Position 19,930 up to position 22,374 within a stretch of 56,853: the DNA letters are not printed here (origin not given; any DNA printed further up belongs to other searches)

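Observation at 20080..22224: YwlE-like phosphatase, RpiB and serine hydroxymethyltransferase fused in one ORF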

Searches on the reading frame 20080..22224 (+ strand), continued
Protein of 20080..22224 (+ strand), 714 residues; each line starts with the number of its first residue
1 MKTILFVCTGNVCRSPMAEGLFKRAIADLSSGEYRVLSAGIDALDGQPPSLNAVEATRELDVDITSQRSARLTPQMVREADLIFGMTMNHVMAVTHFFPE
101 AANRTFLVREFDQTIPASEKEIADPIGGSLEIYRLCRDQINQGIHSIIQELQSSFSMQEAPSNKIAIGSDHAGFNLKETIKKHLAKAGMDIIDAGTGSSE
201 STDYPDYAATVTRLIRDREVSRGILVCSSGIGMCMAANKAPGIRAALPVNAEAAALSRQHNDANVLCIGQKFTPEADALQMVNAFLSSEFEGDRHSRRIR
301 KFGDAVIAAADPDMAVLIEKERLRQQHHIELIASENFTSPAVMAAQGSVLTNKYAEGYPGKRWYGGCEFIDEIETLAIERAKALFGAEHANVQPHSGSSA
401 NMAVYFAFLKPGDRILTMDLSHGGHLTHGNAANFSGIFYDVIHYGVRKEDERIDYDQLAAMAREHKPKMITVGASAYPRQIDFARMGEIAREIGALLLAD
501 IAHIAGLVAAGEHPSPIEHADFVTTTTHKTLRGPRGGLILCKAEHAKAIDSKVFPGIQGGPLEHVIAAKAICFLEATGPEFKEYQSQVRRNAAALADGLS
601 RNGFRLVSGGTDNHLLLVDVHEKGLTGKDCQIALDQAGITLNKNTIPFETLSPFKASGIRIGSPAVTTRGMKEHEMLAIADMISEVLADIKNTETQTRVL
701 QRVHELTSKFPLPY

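Call 6: find_homologous_proteins(query=window:20080-22221:+, max_evalue=1e-10)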
Query window:20080-22221:+ (714 aa): 8000 proteins with E <= 1e-10 among 8000 candidates; the best 120 are listed.
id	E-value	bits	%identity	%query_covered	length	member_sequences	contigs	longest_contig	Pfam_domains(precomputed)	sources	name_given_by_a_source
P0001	0.0e+0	1362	83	100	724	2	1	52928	PF00464.26,PF00155.28,PF02502.24,PF01451.28,PF01212.28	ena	-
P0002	0.0e+0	1255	76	100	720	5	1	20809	PF00464.26,PF00155.28,PF02502.24,PF01451.28,PF01212.28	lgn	-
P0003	0.0e+0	1249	78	98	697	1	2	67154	PF00464.26,PF02502.24,PF01451.28,PF01212.28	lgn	-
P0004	0.0e+0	1236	77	98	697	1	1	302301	PF00464.26,PF00155.28,PF02502.24,PF00266.26,PF01451.28,PF01212.28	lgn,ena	-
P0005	0.0e+0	1224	76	98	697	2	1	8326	PF00464.26,PF00155.28,PF02502.24,PF00266.26,PF01451.28,PF01212.28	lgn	-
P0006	0.0e+0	1131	70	100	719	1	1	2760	PF00464.26,PF00155.28,PF02502.24,PF01451.28,PF01212.28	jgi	jgi:glycine hydroxymethyltransferase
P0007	0.0e+0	1130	69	100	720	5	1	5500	PF00464.26,PF00155.28,PF02502.24,PF00266.26,PF01451.28,PF01212.28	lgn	-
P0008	0.0e+0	1129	70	100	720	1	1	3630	PF00464.26,PF00155.28,PF02502.24,PF01451.28,PF01212.28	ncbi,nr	ncbi:MAG: ribose 5-phosphate isomerase B [Akkermansiaceae bacterium]|nr:ribose 5-phosphate isomerase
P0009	0.0e+0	1121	69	100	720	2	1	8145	PF00464.26,PF00155.28,PF02502.24,PF01451.28,PF01212.28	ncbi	-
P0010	0.0e+0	1120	69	100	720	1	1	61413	PF00464.26,PF02502.24,PF01451.28,PF01212.28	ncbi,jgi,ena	-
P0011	0.0e+0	1120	68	100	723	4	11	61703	PF00464.26,PF02502.24,PF01451.28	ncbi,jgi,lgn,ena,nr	ncbi:MAG: ribose 5-phosphate isomerase B [Verrucomicrobia bacterium]|nr:ribose 5-phosphate isomerase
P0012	0.0e+0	1117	68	100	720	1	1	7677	PF00464.26,PF00155.28,PF02502.24,PF01451.28,PF01212.28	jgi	jgi:glycine hydroxymethyltransferase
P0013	0.0e+0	1116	68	100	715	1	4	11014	PF00464.26,PF02502.24,PF01451.28,PF01212.28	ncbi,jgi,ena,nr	ncbi:MAG TPA: ribose 5-phosphate isomerase B [Verrucomicrobia bacterium]|nr:ribose 5-phosphate isome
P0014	0.0e+0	1113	69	100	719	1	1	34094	PF00464.26,PF00155.28,PF02502.24,PF01451.28,PF01212.28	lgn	-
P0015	0.0e+0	1113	69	100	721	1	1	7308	PF00464.26,PF02502.24,PF01451.28,PF01212.28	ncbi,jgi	ncbi:MAG: glycine hydroxymethyltransferase [Verrucomicrobiota bacterium]|jgi:RpiB/LacA/LacB family s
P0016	0.0e+0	1112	69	100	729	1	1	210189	PF00464.26,PF00155.28,PF02502.24,PF01451.28,PF01212.28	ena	-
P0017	0.0e+0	1111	69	100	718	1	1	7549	PF00464.26,PF00155.28,PF02502.24,PF01451.28,PF01212.28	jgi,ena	-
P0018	0.0e+0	1109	69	100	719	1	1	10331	PF00464.26,PF00155.28,PF02502.24,PF01451.28,PF01212.28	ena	-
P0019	0.0e+0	1109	69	100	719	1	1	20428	PF00464.26,PF00155.28,PF02502.24,PF01451.28,PF01212.28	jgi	-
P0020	0.0e+0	1109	68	100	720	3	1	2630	PF00464.26,PF02502.24,PF01451.28,PF01212.28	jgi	-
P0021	0.0e+0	1109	68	100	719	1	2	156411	PF00464.26,PF00155.28,PF02502.24,PF01451.28,PF01212.28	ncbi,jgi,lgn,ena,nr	ncbi:MAG TPA: ribose 5-phosphate isomerase B [Verrucomicrobiae bacterium]|nr:ribose 5-phosphate isom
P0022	0.0e+0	1107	68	100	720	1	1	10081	PF00464.26,PF00155.28,PF02502.24,PF01451.28,PF01212.28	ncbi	ncbi:MAG: ribose 5-phosphate isomerase B [Verrucomicrobiota bacterium]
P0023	0.0e+0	1107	68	100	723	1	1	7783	PF00464.26,PF00155.28,PF02502.24,PF01451.28,PF01212.28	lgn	-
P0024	0.0e+0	1107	68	100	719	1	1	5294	PF00464.26,PF00155.28,PF02502.24,PF01451.28,PF01212.28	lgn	-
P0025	0.0e+0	1106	69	100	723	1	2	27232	PF00464.26,PF02502.24,PF01451.28,PF01212.28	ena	-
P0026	0.0e+0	1105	68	100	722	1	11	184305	PF00464.26,PF00155.28,PF02502.24,PF00266.26,PF01451.28,PF01212.28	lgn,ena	-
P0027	0.0e+0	1105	68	100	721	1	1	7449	PF00464.26,PF00155.28,PF02502.24,PF01451.28,PF01212.28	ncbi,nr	ncbi:MAG: ribose 5-phosphate isomerase B [Opitutaceae bacterium]|nr:ribose 5-phosphate isomerase B [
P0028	0.0e+0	1105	68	100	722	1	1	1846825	PF00464.26,PF00155.28,PF02502.24,PF00266.26,PF01451.28,PF01212.28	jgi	jgi:glycine hydroxymethyltransferase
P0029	0.0e+0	1104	68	100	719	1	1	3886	PF00464.26,PF00155.28,PF02502.24,PF01451.28,PF01212.28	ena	-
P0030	0.0e+0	1103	69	100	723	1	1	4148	PF00464.26,PF00155.28,PF02502.24,PF01451.28,PF01212.28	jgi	jgi:RpiB/LacA/LacB family sugar-phosphate isomerase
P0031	0.0e+0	1103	68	100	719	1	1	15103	PF00464.26,PF00155.28,PF02502.24,PF01451.28,PF01212.28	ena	-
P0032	0.0e+0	1102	67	100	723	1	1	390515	PF00464.26,PF00155.28,PF02502.24,PF01451.28,PF01212.28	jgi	jgi:glycine hydroxymethyltransferase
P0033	0.0e+0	1102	67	100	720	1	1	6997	PF00464.26,PF02502.24,PF01451.28,PF01212.28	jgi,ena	-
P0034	0.0e+0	1102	67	100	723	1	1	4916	PF00464.26,PF00155.28,PF02502.24,PF01451.28,PF01212.28,PF01053.27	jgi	jgi:glycine hydroxymethyltransferase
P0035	0.0e+0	1102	67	100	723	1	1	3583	PF00464.26,PF00155.28,PF02502.24,PF01451.28,PF01212.28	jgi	-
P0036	0.0e+0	1101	68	100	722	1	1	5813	PF00464.26,PF00155.28,PF02502.24,PF01451.28,PF01212.28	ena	-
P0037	0.0e+0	1101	68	100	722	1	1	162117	PF00464.26,PF00155.28,PF02502.24,PF01451.28,PF01212.28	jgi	-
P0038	0.0e+0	1100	67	100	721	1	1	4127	PF00464.26,PF02502.24,PF01451.28,PF01212.28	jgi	jgi:glycine hydroxymethyltransferase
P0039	0.0e+0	1100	68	100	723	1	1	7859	PF00464.26,PF00155.28,PF02502.24,PF01451.28,PF01212.28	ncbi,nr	ncbi:MAG: ribose 5-phosphate isomerase B [Verrucomicrobia bacterium]|nr:ribose 5-phosphate isomerase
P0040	0.0e+0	1100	68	100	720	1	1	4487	PF00464.26,PF00155.28,PF02502.24,PF01451.28,PF01212.28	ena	-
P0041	0.0e+0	1099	68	100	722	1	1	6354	PF00464.26,PF00155.28,PF02502.24,PF01451.28,PF01212.28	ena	-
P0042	0.0e+0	1099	68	100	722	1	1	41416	PF00464.26,PF00155.28,PF02502.24,PF01451.28,PF01212.28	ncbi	ncbi:MAG: ribose 5-phosphate isomerase B [Verrucomicrobiota bacterium]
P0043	0.0e+0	1099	68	100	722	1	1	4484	PF00464.26,PF00155.28,PF02502.24,PF01451.28,PF01212.28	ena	-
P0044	0.0e+0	1099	68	100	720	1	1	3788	PF00464.26,PF00155.28,PF02502.24,PF01451.28,PF01212.28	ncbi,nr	ncbi:MAG: ribose 5-phosphate isomerase B [Verrucomicrobia bacterium]|nr:MAG: ribose 5-phosphate isom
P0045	0.0e+0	1098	68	100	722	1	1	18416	PF00464.26,PF02502.24,PF01451.28,PF01212.28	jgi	jgi:RpiB/LacA/LacB family sugar-phosphate isomerase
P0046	0.0e+0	1098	68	100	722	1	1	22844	PF00464.26,PF02502.24,PF01451.28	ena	-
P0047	0.0e+0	1098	68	100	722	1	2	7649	PF00464.26,PF00155.28,PF02502.24,PF01451.28,PF01212.28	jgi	jgi:RpiB/LacA/LacB family sugar-phosphate isomerase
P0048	0.0e+0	1097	68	100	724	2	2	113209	PF00464.26,PF00155.28,PF02502.24,PF01451.28,PF01212.28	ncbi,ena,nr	ncbi:MAG TPA: ribose 5-phosphate isomerase B [Verrucomicrobiota bacterium]|nr:ribose 5-phosphate iso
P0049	0.0e+0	1097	69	100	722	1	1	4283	PF00464.26,PF02502.24,PF01451.28,PF01212.28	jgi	jgi:RpiB/LacA/LacB family sugar-phosphate isomerase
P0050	0.0e+0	1097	68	100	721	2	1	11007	PF00464.26,PF00155.28,PF02502.24,PF01451.28,PF01212.28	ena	-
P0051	0.0e+0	1097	69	100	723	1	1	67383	PF00464.26,PF00155.28,PF02502.24,PF01451.28,PF01212.28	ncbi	-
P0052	0.0e+0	1097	67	100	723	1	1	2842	PF00464.26,PF00155.28,PF02502.24,PF01451.28,PF01212.28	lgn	-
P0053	0.0e+0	1096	67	100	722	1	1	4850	PF00464.26,PF00155.28,PF02502.24,PF01451.28,PF01212.28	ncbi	-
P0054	0.0e+0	1096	68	100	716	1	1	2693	PF00464.26,PF00155.28,PF02502.24,PF01451.28,PF01212.28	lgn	-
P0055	0.0e+0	1096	69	100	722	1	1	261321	PF00464.26,PF00155.28,PF02502.24,PF01451.28,PF01212.28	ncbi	-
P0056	0.0e+0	1096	68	100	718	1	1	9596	PF00464.26,PF02502.24,PF01451.28,PF01212.28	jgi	jgi:RpiB/LacA/LacB family sugar-phosphate isomerase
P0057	0.0e+0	1096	67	100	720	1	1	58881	PF00464.26,PF02502.24,PF01451.28,PF01212.28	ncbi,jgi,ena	jgi:RpiB/LacA/LacB family sugar-phosphate isomerase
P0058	0.0e+0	1096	68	100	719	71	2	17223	PF00464.26,PF00155.28,PF02502.24,PF01451.28,PF01212.28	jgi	jgi:glycine hydroxymethyltransferase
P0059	0.0e+0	1095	68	100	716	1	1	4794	PF00464.26,PF00155.28,PF02502.24,PF01451.28,PF01212.28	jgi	jgi:glycine hydroxymethyltransferase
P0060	0.0e+0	1095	67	100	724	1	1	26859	PF00464.26,PF02502.24,PF01451.28,PF01212.28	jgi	jgi:glycine hydroxymethyltransferase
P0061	0.0e+0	1095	68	100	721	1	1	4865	PF00464.26,PF00155.28,PF02502.24,PF01451.28,PF01212.28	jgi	jgi:RpiB/LacA/LacB family sugar-phosphate isomerase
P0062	0.0e+0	1095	68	100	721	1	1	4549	PF00464.26,PF02502.24,PF01451.28,PF01212.28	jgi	-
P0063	0.0e+0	1095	68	100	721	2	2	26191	PF00464.26,PF00155.28,PF02502.24,PF01451.28,PF01212.28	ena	-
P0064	0.0e+0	1095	68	100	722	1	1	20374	PF00464.26,PF00155.28,PF02502.24,PF01451.28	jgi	jgi:glycine hydroxymethyltransferase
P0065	0.0e+0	1095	67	100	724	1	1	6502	PF00464.26,PF00155.28,PF02502.24,PF01451.28,PF01212.28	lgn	-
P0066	0.0e+0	1095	67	100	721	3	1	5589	PF00464.26,PF00155.28,PF02502.24,PF01451.28,PF01212.28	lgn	-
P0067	0.0e+0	1094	68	100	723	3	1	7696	PF00464.26,PF00155.28,PF02502.24,PF01451.28,PF01212.28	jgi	jgi:glycine hydroxymethyltransferase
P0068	0.0e+0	1094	67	100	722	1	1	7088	PF00464.26,PF00155.28,PF02502.24,PF01451.28,PF01212.28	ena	-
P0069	0.0e+0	1094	67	100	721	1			PF00464.26,PF00155.28,PF02502.24,PF01451.28,PF01212.28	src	-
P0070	0.0e+0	1094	68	100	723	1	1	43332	PF00464.26,PF02502.24,PF01451.28,PF01212.28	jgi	jgi:RpiB/LacA/LacB family sugar-phosphate isomerase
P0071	0.0e+0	1094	68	100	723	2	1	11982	PF00464.26,PF00155.28,PF02502.24,PF01451.28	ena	-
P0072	0.0e+0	1094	67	100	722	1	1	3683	PF00464.26,PF00155.28,PF02502.24,PF01451.28,PF01212.28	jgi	jgi:glycine hydroxymethyltransferase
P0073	0.0e+0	1094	67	100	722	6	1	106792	PF00464.26,PF00155.28,PF02502.24,PF01451.28,PF01212.28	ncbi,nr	ncbi:MAG: ribose 5-phosphate isomerase B [Verrucomicrobia bacterium]|nr:ribose 5-phosphate isomerase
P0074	0.0e+0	1094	67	100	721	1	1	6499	PF00464.26,PF00155.28,PF02502.24,PF01451.28,PF01212.28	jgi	jgi:glycine hydroxymethyltransferase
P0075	0.0e+0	1094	67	100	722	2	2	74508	PF00464.26,PF00155.28,PF02502.24,PF01451.28,PF01212.28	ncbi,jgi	ncbi:MAG: ribose 5-phosphate isomerase B [Limisphaerales bacterium]|jgi:RpiB/LacA/LacB family sugar-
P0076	0.0e+0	1094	67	100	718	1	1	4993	PF00464.26,PF02502.24,PF01451.28,PF01212.28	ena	-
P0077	0.0e+0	1094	67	100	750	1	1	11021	PF00464.26,PF00155.28,PF02502.24,PF01451.28,PF01212.28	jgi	jgi:glycine hydroxymethyltransferase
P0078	0.0e+0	1093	67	100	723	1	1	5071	PF00464.26,PF00155.28,PF02502.24,PF01451.28,PF01212.28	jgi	jgi:glycine hydroxymethyltransferase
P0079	0.0e+0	1093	67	100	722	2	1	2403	PF00464.26,PF00155.28,PF02502.24,PF00266.26,PF01451.28,PF01212.28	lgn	-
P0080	0.0e+0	1093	68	100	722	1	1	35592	PF00464.26,PF00155.28,PF02502.24,PF01451.28,PF01212.28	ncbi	ncbi:MAG: ribose 5-phosphate isomerase B [Verrucomicrobiota bacterium]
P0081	0.0e+0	1093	67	100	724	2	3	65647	PF00464.26,PF00155.28,PF02502.24,PF01451.28,PF01212.28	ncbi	-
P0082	0.0e+0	1093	67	100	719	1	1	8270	PF00464.26,PF02502.24,PF01451.28,PF01212.28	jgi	jgi:glycine hydroxymethyltransferase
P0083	0.0e+0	1093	67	100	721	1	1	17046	PF00464.26,PF00155.28,PF02502.24,PF01451.28,PF01212.28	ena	-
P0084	0.0e+0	1093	68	100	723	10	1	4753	PF00464.26,PF00155.28,PF02502.24,PF01451.28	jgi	jgi:glycine hydroxymethyltransferase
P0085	0.0e+0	1093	67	100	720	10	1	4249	PF00464.26,PF00155.28,PF02502.24,PF01451.28,PF01212.28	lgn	-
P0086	0.0e+0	1093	68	100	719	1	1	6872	PF00464.26,PF02502.24,PF01451.28,PF01212.28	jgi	jgi:RpiB/LacA/LacB family sugar-phosphate isomerase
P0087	0.0e+0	1092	68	100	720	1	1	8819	PF00464.26,PF02502.24,PF01451.28,PF01212.28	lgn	-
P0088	0.0e+0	1092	68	100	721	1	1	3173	PF00464.26,PF02502.24,PF01451.28,PF01212.28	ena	-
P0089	0.0e+0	1092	67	100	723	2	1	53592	PF00464.26,PF02502.24,PF01451.28,PF01212.28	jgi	jgi:RpiB/LacA/LacB family sugar-phosphate isomerase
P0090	0.0e+0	1092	68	100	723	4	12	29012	PF00464.26,PF02502.24,PF01451.28,PF01212.28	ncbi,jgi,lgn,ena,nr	ncbi:MAG: ribose 5-phosphate isomerase B [Verrucomicrobia bacterium]|nr:ribose 5-phosphate isomerase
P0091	0.0e+0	1092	67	100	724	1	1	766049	PF00464.26,PF02502.24,PF01451.28,PF01212.28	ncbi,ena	-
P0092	0.0e+0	1092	67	100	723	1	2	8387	PF00464.26,PF02502.24,PF01451.28,PF01212.28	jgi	jgi:glycine hydroxymethyltransferase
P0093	0.0e+0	1092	68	100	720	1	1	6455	PF00464.26,PF02502.24,PF01451.28,PF01212.28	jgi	jgi:glycine hydroxymethyltransferase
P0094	0.0e+0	1091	67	100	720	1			PF00464.26,PF00155.28,PF02502.24,PF01451.28,PF01212.28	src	-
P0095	0.0e+0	1091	67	100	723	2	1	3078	PF00464.26,PF02502.24,PF01451.28,PF01212.28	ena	-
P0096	0.0e+0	1091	67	100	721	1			PF00464.26,PF00155.28,PF02502.24,PF01451.28,PF01212.28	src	-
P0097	0.0e+0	1091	68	100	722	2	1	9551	PF00464.26,PF02502.24,PF01451.28,PF01212.28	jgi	jgi:glycine hydroxymethyltransferase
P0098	0.0e+0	1091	67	100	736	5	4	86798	PF00464.26,PF00155.28,PF02502.24,PF01451.28,PF01212.28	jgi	jgi:RpiB/LacA/LacB family sugar-phosphate isomerase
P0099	0.0e+0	1091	67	100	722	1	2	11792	PF00464.26,PF00155.28,PF02502.24,PF01451.28,PF01212.28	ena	-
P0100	0.0e+0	1091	67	100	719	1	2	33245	PF00464.26,PF00155.28,PF02502.24,PF01451.28,PF01212.28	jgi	jgi:RpiB/LacA/LacB family sugar-phosphate isomerase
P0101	0.0e+0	1091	68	100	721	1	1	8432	PF00464.26,PF02502.24,PF01451.28,PF01212.28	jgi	jgi:glycine hydroxymethyltransferase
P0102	0.0e+0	1091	67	100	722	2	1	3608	PF00464.26,PF02502.24,PF01451.28,PF01212.28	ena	-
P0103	0.0e+0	1091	67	100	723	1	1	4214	PF00464.26,PF02502.24,PF01451.28,PF01212.28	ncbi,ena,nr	ncbi:MAG TPA: ribose 5-phosphate isomerase B [Candidatus Eisenbacteria bacterium]|nr:ribose 5-phosph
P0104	0.0e+0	1091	67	100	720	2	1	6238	PF00464.26,PF00155.28,PF02502.24,PF01451.28,PF01212.28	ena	-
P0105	0.0e+0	1091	67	100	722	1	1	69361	PF00464.26,PF00155.28,PF02502.24,PF01451.28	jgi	jgi:RpiB/LacA/LacB family sugar-phosphate isomerase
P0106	0.0e+0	1091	67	100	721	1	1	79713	PF00464.26,PF00155.28,PF02502.24,PF01451.28,PF01212.28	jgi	jgi:RpiB/LacA/LacB family sugar-phosphate isomerase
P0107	0.0e+0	1091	67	100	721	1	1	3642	PF00464.26,PF00155.28,PF02502.24,PF01451.28,PF01212.28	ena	-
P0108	0.0e+0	1091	67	100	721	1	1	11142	PF00464.26,PF02502.24,PF01451.28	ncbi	ncbi:MAG: ribose 5-phosphate isomerase B [Limisphaerales bacterium]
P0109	0.0e+0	1091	68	100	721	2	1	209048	PF00464.26,PF02502.24,PF01451.28,PF01212.28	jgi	jgi:glycine hydroxymethyltransferase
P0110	0.0e+0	1091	68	100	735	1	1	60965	PF00464.26,PF02502.24,PF01451.28,PF01212.28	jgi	jgi:glycine hydroxymethyltransferase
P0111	0.0e+0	1090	67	100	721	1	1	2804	PF00464.26,PF00155.28,PF02502.24,PF01451.28,PF01212.28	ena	-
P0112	0.0e+0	1090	67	100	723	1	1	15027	PF00464.26,PF00155.28,PF02502.24,PF01451.28,PF01212.28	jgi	jgi:glycine hydroxymethyltransferase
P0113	0.0e+0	1090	67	100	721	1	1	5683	PF00464.26,PF00155.28,PF02502.24,PF01451.28,PF01212.28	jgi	jgi:glycine hydroxymethyltransferase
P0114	0.0e+0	1090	67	100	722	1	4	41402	PF00464.26,PF00155.28,PF02502.24,PF01451.28,PF01212.28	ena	-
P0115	0.0e+0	1090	67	100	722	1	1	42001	PF00464.26,PF00155.28,PF02502.24,PF01451.28,PF01212.28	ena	-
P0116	0.0e+0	1090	67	100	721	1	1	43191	PF00464.26,PF00155.28,PF02502.24,PF01451.28,PF01212.28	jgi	jgi:glycine hydroxymethyltransferase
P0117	0.0e+0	1090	68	100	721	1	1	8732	PF00464.26,PF00155.28,PF02502.24,PF01451.28,PF01212.28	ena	-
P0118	0.0e+0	1090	68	100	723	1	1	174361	PF00464.26,PF02502.24,PF01451.28,PF01212.28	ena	-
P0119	0.0e+0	1090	67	100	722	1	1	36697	PF00464.26,PF00155.28,PF02502.24,PF01451.28,PF01212.28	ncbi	-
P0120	0.0e+0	1090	67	100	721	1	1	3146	PF00464.26,PF02502.24,PF01451.28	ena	-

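Call 20: search_protein_representatives(protein=window:20080-22221:+)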
Query: 714 residues. Proteins with E-value up to 0.001 (for the whole library): 48089; up to 1e-10: 23829; up to 1e-30: 3862. The best 150 are listed.
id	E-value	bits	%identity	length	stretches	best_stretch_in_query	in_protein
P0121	2.5e-255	865.6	60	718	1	17-713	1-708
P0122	2.0e-194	664.3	55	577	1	164-713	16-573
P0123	6.9e-183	626.2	46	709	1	17-713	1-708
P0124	2.4e-172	591.4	53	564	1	164-713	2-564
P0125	1.5e-164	565.6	63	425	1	307-712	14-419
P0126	1.3e-163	562.5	59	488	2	162-491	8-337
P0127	1.7e-157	542.3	50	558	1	164-690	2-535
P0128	1.8e-155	535.6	60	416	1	309-714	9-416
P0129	4.7e-146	504.5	59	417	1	311-710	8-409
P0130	3.4e-140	485.1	59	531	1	307-705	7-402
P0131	7.8e-139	480.6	55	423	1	309-713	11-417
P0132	5.6e-137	474.5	60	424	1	265-658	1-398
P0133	8.3e-136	470.6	55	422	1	309-711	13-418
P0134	9.7e-136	470.4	53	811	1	306-712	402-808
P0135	4.9e-130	451.6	52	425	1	307-713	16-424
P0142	1.2e-124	433.7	42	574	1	164-702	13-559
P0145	5.3e-122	425.0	52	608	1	303-712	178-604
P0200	1.0e-105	371.2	47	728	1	308-712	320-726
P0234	5.5e-99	349.0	37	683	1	33-680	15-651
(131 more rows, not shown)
